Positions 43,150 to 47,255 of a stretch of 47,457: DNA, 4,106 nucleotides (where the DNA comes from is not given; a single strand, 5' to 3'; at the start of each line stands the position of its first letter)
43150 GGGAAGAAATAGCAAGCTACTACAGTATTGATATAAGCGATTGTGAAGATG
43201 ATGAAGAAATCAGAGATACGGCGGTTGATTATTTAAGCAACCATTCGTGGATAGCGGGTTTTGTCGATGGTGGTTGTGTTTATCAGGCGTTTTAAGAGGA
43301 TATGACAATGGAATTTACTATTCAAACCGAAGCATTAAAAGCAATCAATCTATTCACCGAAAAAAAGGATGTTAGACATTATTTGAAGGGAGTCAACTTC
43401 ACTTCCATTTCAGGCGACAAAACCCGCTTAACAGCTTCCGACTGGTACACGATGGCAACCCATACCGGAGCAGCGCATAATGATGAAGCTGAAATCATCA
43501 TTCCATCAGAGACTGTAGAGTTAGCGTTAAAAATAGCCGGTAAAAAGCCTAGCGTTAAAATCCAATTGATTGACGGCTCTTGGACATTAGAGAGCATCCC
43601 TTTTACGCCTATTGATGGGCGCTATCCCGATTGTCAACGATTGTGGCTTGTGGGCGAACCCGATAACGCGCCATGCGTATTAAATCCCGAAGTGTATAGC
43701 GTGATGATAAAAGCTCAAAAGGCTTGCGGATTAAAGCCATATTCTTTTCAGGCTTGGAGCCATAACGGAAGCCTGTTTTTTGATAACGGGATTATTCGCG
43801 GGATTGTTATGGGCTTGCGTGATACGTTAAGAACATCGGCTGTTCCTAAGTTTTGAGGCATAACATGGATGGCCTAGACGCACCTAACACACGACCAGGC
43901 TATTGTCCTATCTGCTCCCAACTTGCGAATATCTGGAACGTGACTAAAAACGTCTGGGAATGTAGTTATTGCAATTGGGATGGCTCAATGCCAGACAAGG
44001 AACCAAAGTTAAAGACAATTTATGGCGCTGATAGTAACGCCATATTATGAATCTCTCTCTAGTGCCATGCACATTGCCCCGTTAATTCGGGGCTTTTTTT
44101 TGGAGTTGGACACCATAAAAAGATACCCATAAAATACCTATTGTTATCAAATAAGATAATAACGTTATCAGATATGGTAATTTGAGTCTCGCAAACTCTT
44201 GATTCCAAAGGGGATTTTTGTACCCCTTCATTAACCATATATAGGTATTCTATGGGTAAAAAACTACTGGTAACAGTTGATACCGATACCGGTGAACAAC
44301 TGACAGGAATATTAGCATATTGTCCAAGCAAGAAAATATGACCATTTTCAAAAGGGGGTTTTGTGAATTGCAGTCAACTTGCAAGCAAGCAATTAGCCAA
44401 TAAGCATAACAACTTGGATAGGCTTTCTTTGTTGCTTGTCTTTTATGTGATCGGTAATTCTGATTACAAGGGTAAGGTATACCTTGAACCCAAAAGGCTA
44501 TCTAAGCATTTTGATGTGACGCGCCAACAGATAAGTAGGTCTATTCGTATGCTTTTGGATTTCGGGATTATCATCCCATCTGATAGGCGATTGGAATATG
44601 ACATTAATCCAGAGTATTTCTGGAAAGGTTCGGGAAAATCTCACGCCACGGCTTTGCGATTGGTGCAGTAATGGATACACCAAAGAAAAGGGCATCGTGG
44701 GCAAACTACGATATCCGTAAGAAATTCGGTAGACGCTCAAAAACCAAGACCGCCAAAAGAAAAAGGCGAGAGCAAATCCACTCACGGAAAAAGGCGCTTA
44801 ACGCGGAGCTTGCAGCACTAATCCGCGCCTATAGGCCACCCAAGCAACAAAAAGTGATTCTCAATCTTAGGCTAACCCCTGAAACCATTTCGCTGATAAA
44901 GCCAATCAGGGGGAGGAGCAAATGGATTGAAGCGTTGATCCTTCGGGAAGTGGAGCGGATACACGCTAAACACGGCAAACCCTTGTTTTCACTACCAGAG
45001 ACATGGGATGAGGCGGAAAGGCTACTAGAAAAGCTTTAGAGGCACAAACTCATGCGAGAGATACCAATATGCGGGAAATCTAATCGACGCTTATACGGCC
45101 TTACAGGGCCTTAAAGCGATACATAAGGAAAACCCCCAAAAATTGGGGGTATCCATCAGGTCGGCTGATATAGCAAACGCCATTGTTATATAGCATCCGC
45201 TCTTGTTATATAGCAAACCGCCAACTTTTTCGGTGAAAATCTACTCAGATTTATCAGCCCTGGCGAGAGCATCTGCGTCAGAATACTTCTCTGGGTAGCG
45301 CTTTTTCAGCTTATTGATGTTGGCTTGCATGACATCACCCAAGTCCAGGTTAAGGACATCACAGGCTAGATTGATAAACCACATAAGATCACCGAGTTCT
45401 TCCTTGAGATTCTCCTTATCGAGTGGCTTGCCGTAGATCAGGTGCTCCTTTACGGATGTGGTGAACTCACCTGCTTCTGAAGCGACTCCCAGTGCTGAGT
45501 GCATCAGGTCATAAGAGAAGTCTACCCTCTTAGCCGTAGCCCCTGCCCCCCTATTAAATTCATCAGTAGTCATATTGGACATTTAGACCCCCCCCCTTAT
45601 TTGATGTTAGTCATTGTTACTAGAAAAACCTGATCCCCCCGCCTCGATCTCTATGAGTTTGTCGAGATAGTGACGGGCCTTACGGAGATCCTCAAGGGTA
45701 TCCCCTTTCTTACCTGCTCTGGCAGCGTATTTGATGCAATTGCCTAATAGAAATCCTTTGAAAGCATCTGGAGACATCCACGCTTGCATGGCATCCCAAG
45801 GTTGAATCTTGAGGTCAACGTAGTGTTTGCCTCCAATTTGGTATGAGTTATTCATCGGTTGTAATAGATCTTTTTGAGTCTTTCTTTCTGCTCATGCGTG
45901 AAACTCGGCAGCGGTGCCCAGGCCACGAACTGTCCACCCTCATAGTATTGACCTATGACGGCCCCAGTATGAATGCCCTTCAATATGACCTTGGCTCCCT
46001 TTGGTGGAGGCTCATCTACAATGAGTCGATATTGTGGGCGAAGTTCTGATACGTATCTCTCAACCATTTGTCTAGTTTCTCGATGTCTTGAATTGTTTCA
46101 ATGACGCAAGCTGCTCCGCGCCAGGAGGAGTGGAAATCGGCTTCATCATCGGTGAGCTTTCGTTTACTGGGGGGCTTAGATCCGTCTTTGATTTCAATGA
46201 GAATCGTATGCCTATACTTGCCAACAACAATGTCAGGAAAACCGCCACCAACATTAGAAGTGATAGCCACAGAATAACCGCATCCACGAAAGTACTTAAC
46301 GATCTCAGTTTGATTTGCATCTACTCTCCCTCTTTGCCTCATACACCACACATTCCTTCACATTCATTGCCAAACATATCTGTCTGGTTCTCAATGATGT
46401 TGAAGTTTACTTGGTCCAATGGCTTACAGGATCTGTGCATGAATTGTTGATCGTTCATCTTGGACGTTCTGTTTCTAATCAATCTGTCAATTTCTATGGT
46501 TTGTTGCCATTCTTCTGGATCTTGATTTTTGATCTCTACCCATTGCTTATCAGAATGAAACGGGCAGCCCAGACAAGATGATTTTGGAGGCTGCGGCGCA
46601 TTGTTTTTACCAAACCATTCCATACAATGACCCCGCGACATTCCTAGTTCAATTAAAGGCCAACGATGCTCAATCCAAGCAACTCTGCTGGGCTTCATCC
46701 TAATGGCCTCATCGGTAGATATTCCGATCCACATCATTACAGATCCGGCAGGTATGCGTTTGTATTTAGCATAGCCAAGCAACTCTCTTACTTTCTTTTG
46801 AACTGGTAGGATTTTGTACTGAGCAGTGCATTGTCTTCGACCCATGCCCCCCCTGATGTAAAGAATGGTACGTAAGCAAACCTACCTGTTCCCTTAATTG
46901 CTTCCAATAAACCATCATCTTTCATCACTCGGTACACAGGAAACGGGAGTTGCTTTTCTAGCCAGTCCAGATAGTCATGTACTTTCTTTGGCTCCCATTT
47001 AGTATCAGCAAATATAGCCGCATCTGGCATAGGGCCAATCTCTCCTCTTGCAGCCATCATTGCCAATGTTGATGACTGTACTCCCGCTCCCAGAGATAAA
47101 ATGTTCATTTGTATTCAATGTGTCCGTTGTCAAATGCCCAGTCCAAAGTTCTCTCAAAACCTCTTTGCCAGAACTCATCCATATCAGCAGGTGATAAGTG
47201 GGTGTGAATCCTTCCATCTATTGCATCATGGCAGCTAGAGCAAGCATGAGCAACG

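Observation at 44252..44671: RepL-like replication initiator interrupted by a single in-frame TGA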

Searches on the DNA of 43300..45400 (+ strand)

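Call 7: search_dna_similar(query=window:43300-45100:+, collection=phages, mode=near, max_rows=30)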
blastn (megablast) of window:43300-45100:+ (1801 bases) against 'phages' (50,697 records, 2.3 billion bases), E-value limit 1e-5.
No match.

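Call 87: search_rna_families(source=window, start=43900, end=45400, threshold=evalue, max_evalue=1)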
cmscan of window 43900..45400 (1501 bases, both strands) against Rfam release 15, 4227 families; matches with E-value up to 1: 1.
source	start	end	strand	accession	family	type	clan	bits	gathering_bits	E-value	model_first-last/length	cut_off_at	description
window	44024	44105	+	RF02071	STnc280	Gene; sRNA;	-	23.4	80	0.23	1-83/83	no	Salmonella enterica sRNA STnc280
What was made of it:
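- On Programmed stop-codon readthrough: There is no Rfam match (call 87).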

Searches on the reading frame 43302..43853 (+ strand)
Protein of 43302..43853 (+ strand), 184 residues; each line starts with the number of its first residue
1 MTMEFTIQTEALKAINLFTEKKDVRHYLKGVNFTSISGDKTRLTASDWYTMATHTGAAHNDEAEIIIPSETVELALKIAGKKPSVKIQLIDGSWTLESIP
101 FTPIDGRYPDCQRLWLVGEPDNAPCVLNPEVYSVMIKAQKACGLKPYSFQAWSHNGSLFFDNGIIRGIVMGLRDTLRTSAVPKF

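Call 21: search_protein_families(library=phrogs, proteins=[window:43302-43853:+], max_evalue=0.001)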
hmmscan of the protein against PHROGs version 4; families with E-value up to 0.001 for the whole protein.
window:43302-43853:+ (184 aa): 2 families
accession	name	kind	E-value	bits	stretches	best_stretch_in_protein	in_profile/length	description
phrog_3007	-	DNA, RNA and nucleotide metabolism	3.1e-13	50.9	1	5-150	3-154/190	RusA-like Holliday junction resolvase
phrog_947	-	DNA, RNA and nucleotide metabolism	5.4e-11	43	1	4-134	127-264/368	DNA polymerase processivity factor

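Call 37: find_related_loci(query=window:43302-43853:+, collection=viral_contigs, flank=4000)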
Query window:43302-43853:+ (184 aa) in viral_contigs; peptide patterns used: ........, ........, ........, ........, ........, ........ (x = any residue, [..] = any of these).
7 stretches matched a pattern, but none encodes a relative of the query by tblastn (E <= 1e-3).

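Call 38: find_related_loci(query=window:43302-43853:+, collection=genome_contigs, flank=4000)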
Query window:43302-43853:+ (184 aa) in genome_contigs; peptide patterns used: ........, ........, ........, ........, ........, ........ (x = any residue, [..] = any of these).
141 stretches matched a pattern, but none encodes a relative of the query by tblastn (E <= 1e-3).

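Call 43: find_homologous_proteins(query=window:43302-43853:+, max_evalue=1e-20)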
Query window:43302-43853:+ (184 aa): 3 proteins with E <= 1e-20 among 46 candidates.
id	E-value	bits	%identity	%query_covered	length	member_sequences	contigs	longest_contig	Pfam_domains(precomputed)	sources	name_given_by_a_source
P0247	4.6e-119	413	100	99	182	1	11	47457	PF02767.22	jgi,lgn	-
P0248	8.3e-80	285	69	99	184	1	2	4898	PF02767.22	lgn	-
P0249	8.7e-34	135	43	93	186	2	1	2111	PF02767.22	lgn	-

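Call 44: find_encoding_contigs(protein=P0249, flank=3000, max_places=3)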
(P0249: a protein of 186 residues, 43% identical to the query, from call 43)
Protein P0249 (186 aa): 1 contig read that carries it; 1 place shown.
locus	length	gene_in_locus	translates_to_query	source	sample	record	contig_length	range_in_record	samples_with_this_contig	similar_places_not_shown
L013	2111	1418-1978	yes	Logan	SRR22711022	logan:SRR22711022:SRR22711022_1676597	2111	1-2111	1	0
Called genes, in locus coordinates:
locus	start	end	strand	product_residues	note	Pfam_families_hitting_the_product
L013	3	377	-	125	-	?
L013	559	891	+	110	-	-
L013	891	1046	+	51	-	-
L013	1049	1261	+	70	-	-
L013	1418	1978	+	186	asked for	PF02767:DNA_pol3_beta_2 (weak)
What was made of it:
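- Tried and rejected: The single extra contig ends before the locus (call 44).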

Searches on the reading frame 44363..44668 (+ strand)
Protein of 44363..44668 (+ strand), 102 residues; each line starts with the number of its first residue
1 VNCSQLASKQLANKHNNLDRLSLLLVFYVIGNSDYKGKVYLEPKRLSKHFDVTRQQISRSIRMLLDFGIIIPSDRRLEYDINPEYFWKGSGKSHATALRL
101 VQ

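Call 4: search_protein_families(library=pfam, proteins=[window:44363-44668:+], max_evalue=10)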
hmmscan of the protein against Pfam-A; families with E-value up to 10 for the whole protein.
seq(102 aa): 5 families
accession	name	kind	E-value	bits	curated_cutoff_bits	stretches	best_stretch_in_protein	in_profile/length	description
PF21984.2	DnaD_N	-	0.0058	17.2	27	1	18-76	14-71/101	DnaD N-terminal domain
PF08279.18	HTH_11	-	0.013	15.8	25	1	43-76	18-51/55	HTH domain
PF05732.17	RepL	-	0.028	14.3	20.3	1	24-94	59-128/164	Firmicute plasmid replication protein (RepL)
PF13730.12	HTH_36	-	0.038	14.2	25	1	26-70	10-55/55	Helix-turn-helix domain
PF03428.19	RP-C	-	0.16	12.2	24.4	1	39-75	70-106/175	Replication protein C N-terminal domain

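Call 5: search_protein_families(library=phrogs, proteins=[window:44363-44668:+], max_evalue=10)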
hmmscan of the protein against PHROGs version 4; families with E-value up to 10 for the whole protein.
seq(102 aa): 9 families
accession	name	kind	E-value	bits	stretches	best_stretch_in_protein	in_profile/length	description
phrog_270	-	DNA, RNA and nucleotide metabolism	0.015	15.6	1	21-78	48-105/383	replication initiation protein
phrog_428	-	DNA, RNA and nucleotide metabolism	0.029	14.5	1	16-76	103-163/455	replication initiation protein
phrog_2440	-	transcription regulation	0.053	14.4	1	41-75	44-80/126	transcriptional regulator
phrog_23356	-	unknown function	0.12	13.1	1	27-70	71-112/225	-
phrog_32400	-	unknown function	0.12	12.3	1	17-72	333-388/466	-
phrog_4617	-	DNA, RNA and nucleotide metabolism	0.14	12.8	1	16-78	16-76/223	replication initiation protein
phrog_186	-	DNA, RNA and nucleotide metabolism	0.19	12.3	1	23-72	44-94/308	DnaD-like helicase loader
phrog_1835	-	DNA, RNA and nucleotide metabolism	0.29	11.4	1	34-70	61-97/301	HTH DNA binding protein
phrog_12720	-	DNA, RNA and nucleotide metabolism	0.35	11.9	1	32-67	41-76/117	DNA binding protein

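Call 6: search_protein_families(library=ncbifam, proteins=[window:44363-44668:+], max_evalue=10)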
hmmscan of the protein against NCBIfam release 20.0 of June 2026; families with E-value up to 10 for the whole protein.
seq(102 aa): 4 families
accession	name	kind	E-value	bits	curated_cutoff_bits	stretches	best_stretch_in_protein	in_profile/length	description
NF053606.1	Sta1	subfamily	0.0054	16.8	80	1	45-88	39-82/100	Sta1 family transcriptional regulator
NF040939.2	trans_reg_lrs14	equivalog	0.049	13.7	90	1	42-87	38-83/103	Lrs14 family HTH-type transcriptional regulator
NF047906.1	CdPbTransRegCmtR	equivalog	0.073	13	150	1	43-82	37-78/104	Cd(II)/Pb(II)-sensing metalloregulatory transcriptional regulator CmtR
TIGR00122.1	birA_repr_reg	equivalog_domain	0.15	12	70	1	44-84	17-56/69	biotin operon repressor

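Call 12: find_encoding_contigs(protein=window:44363-44668:+, flank=6000, max_places=10)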
Protein window:44363-44668:+ (102 aa): 10 contigs read that carry it; 7 places shown.
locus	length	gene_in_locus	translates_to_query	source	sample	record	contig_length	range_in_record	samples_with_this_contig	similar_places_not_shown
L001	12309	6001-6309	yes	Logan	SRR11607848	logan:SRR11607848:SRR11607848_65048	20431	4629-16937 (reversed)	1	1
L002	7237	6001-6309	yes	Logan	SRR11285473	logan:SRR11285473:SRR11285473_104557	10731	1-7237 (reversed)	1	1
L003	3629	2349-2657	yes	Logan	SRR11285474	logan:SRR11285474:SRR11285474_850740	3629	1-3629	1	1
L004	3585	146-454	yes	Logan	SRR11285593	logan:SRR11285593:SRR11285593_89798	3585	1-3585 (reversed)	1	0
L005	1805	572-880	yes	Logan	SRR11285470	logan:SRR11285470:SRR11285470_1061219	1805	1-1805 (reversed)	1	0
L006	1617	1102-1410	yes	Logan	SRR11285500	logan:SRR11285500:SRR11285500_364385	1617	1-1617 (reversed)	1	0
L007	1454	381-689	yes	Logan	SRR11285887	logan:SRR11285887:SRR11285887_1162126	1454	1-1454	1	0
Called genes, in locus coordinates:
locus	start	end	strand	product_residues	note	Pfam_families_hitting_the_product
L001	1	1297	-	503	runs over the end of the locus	PF06381:Phage_portal_3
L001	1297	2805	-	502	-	PF03237:Terminase_6N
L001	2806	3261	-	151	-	-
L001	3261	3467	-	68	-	-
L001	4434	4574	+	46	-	-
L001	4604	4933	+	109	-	-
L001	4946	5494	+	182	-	PF02767:DNA_pol3_beta_2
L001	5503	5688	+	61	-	-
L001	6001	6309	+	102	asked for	-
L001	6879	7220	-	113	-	PF03819:MazG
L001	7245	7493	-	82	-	PF11753:DUF3310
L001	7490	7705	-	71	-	-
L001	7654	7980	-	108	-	-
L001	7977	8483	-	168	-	-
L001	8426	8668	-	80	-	-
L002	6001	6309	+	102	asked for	-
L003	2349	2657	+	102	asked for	-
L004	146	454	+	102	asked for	-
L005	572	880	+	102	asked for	-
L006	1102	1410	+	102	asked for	-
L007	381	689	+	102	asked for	-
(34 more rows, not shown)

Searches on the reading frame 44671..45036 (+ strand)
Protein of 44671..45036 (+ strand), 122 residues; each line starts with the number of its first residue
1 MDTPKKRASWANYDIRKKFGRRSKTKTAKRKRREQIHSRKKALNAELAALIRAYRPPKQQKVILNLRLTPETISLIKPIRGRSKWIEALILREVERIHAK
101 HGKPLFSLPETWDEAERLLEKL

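Call 21: search_protein_families(library=phrogs, proteins=[window:44671-45036:+], max_evalue=0.001)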
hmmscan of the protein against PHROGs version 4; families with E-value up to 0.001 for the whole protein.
window:44671-45036:+ (122 aa): 0 families

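Call 84: search_protein_families(library=pfam, proteins=[window:44671-45036:+], max_evalue=0.01)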
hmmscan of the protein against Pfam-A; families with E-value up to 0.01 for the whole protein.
window:44671-45036:+ (122 aa): 0 families

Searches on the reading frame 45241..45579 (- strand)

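Call 21: search_protein_families(library=phrogs, proteins=[window:45241-45579:-], max_evalue=0.001)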
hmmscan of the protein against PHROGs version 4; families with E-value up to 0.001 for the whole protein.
window:45241-45579:- (112 aa): 4 families
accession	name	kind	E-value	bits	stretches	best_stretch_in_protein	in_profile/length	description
phrog_229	-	other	7.8e-38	131.9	1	3-112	248-363/533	MazG-like pyrophosphatase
phrog_22758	-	other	1.4e-13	52.1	1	27-99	132-207/221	MazG-like pyrophosphatase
phrog_37613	-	other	7.3e-09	36.1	1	24-108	292-377/394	MazG-like pyrophosphatase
phrog_16522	-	other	1.6e-07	31.9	1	32-111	85-165/296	MazG-like pyrophosphatase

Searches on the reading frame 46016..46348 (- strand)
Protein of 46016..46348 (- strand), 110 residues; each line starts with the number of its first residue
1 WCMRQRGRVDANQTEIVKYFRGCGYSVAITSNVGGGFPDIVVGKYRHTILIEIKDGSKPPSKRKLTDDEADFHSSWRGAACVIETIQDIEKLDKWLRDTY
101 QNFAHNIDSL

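Call 21: search_protein_families(library=phrogs, proteins=[window:46016-46348:-], max_evalue=0.001)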
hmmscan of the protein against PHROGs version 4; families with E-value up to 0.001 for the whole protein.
window:46016-46348:- (110 aa): 1 family
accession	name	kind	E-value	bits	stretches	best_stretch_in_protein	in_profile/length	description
phrog_93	-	DNA, RNA and nucleotide metabolism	6.1e-05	22.8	1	13-105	358-447/613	endonuclease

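Call 84: search_protein_families(library=pfam, proteins=[window:46016-46348:-], max_evalue=0.01)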
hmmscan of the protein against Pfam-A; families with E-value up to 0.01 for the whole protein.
window:46016-46348:- (110 aa): 1 family
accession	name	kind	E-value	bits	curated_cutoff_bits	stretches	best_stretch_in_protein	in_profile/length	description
PF01870.24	Hjc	-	0.0094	16.3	21.1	0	15-59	5-52/93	Archaeal holliday junction resolvase (hjc)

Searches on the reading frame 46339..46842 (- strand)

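Call 21: search_protein_families(library=phrogs, proteins=[window:46339-46842:-], max_evalue=0.001)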
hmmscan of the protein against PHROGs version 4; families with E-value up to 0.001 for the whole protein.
window:46339-46842:- (167 aa): 1 family
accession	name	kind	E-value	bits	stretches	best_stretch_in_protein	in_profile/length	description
phrog_424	-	moron, auxiliary metabolic gene and host takeover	6.6e-30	105.5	1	2-167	246-412/460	phosphoadenosine phosphosulfate reductase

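Call 84: search_protein_families(library=pfam, proteins=[window:46339-46842:-], max_evalue=0.01)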
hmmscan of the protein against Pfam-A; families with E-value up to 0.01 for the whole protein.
window:46339-46842:- (167 aa): 0 families

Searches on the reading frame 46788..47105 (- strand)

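Call 21: search_protein_families(library=phrogs, proteins=[window:46788-47105:-], max_evalue=0.001)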
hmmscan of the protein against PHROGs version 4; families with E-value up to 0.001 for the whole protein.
window:46788-47105:- (105 aa): 1 family
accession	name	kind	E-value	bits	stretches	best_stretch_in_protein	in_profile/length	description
phrog_424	-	moron, auxiliary metabolic gene and host takeover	2.1e-11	44.5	1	1-87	163-247/460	phosphoadenosine phosphosulfate reductase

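Call 84: search_protein_families(library=pfam, proteins=[window:46788-47105:-], max_evalue=0.01)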
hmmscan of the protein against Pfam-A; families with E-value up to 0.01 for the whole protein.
window:46788-47105:- (105 aa): 0 families
